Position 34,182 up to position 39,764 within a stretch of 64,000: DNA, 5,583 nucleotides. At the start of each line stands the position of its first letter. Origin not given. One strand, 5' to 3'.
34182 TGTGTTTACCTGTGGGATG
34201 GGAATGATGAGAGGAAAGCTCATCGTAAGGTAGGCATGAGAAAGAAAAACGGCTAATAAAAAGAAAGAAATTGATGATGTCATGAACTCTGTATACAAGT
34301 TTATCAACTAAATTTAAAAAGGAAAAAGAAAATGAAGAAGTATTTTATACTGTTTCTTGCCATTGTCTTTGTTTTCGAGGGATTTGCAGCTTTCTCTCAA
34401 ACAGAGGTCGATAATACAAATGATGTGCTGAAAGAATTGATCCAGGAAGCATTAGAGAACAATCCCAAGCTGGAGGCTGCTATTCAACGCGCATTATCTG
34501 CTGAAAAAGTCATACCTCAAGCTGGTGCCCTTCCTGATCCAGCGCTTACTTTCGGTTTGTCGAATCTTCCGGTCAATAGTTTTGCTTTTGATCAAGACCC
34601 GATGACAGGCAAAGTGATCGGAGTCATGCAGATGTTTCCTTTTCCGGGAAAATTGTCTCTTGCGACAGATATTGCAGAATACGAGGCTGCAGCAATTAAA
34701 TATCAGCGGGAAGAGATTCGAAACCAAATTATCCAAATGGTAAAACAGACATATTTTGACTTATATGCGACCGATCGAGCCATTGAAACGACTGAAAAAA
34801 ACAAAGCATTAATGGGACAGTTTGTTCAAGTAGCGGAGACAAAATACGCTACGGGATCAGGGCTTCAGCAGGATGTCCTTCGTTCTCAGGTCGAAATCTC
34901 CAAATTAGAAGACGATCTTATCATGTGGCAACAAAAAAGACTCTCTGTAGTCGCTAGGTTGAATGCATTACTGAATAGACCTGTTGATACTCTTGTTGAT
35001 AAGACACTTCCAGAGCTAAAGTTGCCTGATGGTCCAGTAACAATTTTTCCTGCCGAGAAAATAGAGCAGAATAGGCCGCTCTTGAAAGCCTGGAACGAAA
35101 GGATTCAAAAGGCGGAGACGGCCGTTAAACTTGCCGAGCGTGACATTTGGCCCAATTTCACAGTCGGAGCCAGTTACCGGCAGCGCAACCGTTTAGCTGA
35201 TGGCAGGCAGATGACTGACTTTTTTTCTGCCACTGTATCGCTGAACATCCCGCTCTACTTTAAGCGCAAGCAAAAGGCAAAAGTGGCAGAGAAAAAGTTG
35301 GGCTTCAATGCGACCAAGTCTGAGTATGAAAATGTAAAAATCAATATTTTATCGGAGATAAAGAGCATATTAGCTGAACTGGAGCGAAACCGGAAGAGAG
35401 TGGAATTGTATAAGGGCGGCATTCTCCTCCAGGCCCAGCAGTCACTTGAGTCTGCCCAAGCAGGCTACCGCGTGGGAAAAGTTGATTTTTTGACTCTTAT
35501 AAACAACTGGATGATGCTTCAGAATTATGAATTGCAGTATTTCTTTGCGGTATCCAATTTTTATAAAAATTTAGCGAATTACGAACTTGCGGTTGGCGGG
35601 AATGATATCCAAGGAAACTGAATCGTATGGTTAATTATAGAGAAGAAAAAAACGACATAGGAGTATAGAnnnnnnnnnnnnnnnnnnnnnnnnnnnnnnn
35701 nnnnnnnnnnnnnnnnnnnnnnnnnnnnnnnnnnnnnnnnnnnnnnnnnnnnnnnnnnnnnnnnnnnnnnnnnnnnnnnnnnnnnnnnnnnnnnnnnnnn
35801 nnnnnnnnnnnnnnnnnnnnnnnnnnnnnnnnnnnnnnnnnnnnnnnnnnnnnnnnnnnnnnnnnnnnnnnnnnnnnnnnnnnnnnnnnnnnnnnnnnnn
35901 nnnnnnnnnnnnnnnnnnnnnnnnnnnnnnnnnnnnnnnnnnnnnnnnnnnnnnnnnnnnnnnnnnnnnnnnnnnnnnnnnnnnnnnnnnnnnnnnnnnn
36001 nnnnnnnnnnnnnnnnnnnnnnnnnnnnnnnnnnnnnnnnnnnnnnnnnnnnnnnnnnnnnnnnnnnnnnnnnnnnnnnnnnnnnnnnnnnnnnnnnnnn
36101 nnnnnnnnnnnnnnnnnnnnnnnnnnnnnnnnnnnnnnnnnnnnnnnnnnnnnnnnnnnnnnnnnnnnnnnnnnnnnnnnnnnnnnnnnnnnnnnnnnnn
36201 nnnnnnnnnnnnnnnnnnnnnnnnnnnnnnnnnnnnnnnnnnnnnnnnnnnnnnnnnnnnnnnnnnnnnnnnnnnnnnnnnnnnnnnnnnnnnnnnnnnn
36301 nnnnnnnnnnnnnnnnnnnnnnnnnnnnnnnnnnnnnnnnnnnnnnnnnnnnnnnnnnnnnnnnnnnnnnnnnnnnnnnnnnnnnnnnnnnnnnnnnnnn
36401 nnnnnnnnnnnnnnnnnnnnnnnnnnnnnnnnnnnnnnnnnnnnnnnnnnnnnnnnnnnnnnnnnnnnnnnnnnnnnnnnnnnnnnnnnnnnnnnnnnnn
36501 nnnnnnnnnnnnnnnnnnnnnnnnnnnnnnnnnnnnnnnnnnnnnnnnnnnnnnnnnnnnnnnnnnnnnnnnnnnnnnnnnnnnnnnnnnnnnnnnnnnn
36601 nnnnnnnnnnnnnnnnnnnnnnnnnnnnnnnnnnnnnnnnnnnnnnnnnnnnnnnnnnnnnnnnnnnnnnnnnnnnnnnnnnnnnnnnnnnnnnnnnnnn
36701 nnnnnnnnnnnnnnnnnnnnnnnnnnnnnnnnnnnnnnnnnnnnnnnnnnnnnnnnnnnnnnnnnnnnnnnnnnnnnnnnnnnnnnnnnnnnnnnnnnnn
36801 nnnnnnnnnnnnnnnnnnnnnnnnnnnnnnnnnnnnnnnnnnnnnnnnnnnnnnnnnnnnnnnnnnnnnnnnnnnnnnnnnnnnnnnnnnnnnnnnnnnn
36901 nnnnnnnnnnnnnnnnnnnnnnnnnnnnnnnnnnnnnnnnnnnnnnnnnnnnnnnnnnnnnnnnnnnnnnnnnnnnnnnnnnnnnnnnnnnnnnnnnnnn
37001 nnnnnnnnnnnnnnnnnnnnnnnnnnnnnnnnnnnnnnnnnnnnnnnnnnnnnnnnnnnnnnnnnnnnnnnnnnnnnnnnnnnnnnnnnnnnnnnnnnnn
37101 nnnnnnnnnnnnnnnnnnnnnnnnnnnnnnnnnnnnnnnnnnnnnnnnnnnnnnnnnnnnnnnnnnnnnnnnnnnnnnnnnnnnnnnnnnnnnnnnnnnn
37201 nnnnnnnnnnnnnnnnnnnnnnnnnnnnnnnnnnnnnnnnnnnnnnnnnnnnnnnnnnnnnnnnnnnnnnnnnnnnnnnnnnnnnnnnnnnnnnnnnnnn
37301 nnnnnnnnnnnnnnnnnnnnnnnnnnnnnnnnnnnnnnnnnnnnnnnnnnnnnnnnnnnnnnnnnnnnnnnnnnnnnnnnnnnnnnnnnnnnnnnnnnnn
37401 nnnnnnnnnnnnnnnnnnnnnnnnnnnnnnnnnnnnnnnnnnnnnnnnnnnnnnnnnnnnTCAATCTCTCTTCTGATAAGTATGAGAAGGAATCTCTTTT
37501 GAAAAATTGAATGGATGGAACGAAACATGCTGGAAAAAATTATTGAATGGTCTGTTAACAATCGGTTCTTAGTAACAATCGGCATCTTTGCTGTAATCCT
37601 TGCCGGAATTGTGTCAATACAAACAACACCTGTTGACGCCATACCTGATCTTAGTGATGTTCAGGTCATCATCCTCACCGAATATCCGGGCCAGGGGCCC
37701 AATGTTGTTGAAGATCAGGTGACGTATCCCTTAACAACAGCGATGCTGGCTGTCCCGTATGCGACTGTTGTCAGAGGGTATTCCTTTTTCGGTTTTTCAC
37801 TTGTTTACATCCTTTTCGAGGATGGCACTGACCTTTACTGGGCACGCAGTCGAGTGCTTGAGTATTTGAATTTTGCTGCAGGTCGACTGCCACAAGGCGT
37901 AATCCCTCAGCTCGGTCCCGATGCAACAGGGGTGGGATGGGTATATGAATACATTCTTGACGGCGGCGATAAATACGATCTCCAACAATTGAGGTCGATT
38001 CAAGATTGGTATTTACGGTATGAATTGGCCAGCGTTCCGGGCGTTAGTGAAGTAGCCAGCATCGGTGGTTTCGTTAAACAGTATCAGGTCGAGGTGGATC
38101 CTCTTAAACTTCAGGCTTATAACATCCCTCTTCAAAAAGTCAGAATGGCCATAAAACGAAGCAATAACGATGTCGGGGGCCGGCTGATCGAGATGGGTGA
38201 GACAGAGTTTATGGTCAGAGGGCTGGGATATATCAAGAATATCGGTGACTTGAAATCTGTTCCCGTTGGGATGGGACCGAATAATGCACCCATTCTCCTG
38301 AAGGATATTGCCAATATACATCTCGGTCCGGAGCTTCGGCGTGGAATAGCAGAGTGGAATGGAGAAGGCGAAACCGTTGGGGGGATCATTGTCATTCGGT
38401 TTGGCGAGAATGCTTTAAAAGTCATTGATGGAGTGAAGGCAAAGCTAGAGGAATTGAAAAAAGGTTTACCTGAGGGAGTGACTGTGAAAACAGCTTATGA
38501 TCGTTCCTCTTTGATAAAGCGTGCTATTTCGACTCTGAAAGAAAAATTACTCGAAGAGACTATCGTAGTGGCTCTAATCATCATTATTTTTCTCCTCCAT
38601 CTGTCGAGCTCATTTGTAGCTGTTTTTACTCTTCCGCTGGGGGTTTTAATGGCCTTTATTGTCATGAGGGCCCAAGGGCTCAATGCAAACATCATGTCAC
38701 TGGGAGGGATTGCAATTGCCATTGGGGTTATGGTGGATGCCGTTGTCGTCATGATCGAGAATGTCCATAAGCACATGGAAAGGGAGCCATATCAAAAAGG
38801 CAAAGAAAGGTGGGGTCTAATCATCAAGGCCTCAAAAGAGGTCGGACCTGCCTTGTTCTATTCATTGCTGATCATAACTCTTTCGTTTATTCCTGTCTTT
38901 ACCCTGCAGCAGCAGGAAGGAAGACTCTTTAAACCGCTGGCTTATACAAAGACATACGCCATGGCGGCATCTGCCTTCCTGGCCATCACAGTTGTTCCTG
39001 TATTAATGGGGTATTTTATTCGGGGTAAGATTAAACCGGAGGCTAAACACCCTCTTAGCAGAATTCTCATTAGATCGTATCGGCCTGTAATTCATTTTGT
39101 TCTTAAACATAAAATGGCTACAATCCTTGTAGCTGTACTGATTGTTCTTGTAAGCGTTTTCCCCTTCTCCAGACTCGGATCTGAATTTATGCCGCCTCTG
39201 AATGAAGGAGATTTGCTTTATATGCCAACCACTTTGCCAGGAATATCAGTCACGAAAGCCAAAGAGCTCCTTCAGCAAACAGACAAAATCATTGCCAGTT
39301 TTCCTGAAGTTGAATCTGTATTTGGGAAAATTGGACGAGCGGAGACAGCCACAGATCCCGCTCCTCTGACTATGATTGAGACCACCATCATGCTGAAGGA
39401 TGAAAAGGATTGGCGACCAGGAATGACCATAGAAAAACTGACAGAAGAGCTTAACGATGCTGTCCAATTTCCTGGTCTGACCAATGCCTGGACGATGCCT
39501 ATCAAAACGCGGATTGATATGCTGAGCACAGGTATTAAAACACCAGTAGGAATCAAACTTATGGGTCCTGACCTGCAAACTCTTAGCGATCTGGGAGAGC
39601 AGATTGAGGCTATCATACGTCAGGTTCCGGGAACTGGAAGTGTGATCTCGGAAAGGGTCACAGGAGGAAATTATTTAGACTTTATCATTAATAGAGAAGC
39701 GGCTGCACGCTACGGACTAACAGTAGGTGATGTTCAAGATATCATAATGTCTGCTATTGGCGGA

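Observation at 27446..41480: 14-kb AT-rich copper/silver island with an unusually redundant set of Cu(I)-binding modules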

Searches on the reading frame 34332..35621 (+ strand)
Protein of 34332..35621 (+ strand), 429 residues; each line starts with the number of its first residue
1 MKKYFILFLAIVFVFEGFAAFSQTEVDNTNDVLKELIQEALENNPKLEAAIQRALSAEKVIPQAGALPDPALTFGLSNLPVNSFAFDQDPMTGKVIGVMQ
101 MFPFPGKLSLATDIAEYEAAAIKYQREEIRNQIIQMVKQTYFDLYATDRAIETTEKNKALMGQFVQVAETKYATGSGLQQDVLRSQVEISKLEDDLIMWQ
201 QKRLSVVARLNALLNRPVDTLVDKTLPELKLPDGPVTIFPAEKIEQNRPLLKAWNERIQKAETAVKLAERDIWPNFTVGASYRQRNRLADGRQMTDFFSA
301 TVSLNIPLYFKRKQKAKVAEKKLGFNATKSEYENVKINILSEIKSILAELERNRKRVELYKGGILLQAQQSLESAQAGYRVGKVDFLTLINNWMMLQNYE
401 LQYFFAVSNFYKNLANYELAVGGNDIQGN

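Call 8: search_protein_families(library=pfam, proteins=[window:34332-35621:+], max_evalue=0.01)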
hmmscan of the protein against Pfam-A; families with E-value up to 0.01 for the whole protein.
window:34332-35621:+ (429 aa): 1 family
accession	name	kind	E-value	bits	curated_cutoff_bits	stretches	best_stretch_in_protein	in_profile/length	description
PF02321.23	OEP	-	3.5e-48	164.3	22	2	33-215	1-187/187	Outer membrane efflux protein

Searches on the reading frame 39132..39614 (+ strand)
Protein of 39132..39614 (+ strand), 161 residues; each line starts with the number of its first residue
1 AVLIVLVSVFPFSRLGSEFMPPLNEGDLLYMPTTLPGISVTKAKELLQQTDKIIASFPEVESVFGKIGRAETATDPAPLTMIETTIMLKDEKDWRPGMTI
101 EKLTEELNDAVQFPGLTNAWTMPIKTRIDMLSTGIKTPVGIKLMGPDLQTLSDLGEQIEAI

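Call 52: search_solved_structures(query=window:39132-39614:+, max_evalue=0.00001, show_alignments=1)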
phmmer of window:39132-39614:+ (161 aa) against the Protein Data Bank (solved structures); distinct sequences matched with E-value up to 0.00001: 7.
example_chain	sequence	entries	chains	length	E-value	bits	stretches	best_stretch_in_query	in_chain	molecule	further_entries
3ne5_A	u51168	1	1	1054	9e-59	200.9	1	2-160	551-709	Cation efflux system protein cusA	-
3t51_A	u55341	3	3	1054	9e-59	200.9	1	2-160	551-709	Cation efflux system protein CusA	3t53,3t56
3k07_A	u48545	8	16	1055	9e-59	200.9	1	2-160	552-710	Cation efflux system protein cusA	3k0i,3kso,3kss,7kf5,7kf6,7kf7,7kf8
4dnt_A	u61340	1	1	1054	9e-59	200.9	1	2-160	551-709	Cation efflux system protein CusA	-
4dnr_A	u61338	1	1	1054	9e-59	200.9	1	2-160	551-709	Cation efflux system protein CusA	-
4dop_A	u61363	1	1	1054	7e-58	198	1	2-160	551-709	Cation efflux system protein CusA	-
4k0e_A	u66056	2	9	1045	2e-12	50.5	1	12-148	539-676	Heavy metal cation tricomponent efflux pump ZneA(CzcA-like)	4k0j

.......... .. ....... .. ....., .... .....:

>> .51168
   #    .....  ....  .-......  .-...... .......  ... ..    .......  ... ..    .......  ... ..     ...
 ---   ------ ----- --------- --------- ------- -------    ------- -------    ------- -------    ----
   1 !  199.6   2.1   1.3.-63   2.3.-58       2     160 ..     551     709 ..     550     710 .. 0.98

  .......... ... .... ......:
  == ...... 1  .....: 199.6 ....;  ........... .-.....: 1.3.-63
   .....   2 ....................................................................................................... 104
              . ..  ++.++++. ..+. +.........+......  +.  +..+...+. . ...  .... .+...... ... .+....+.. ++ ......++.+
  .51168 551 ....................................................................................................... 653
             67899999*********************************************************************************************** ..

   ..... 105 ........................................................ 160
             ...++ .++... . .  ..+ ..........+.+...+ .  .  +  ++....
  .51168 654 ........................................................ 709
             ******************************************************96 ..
